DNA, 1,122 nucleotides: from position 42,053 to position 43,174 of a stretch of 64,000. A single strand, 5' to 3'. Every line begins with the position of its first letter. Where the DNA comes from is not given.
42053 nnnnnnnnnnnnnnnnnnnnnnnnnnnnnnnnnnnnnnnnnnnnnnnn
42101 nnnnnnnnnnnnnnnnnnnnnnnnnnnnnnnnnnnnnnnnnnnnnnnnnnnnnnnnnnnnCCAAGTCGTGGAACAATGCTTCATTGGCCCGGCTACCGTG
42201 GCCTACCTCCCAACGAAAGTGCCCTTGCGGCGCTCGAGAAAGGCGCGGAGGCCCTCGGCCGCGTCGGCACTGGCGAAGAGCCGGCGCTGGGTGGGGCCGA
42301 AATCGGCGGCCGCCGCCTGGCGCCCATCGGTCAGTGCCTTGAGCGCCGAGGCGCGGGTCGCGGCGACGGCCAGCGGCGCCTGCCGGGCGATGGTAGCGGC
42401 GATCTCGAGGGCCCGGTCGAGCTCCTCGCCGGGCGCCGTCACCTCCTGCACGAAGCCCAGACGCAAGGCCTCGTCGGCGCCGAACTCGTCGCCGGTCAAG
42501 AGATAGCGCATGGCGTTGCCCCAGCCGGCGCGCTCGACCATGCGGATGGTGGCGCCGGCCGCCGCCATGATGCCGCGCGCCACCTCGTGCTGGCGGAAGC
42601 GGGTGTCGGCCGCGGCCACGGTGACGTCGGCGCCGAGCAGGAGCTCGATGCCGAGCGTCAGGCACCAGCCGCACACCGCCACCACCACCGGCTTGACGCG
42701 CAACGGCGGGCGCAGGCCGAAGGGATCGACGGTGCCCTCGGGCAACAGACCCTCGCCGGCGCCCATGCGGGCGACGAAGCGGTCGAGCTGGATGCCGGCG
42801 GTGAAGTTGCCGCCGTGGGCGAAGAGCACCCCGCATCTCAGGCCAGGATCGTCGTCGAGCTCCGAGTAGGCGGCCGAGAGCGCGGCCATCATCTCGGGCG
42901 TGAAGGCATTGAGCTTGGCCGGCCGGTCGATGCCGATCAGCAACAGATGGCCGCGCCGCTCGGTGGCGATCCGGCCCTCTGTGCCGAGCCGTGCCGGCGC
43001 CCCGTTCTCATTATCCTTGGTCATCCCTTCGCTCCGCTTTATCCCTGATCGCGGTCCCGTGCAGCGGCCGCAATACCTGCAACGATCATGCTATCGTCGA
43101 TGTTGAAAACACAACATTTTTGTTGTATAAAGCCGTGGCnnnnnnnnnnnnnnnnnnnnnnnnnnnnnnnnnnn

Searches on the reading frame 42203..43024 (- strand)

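Call 36: search_protein_families(library=pfam, proteins=[window:42203-43024:-], max_evalue=0.001)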
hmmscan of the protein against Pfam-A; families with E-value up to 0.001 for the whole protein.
window:42203-43024:- (273 aa): 2 families
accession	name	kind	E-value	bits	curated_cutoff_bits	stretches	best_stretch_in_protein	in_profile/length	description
PF00378.25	ECH_1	-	1.9e-36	126.1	27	1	26-271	5-249/251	Enoyl-CoA hydratase/isomerase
PF16113.10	ECH_2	-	1.8e-13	51.1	27.2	1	30-195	4-171/335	Enoyl-CoA hydratase/isomerase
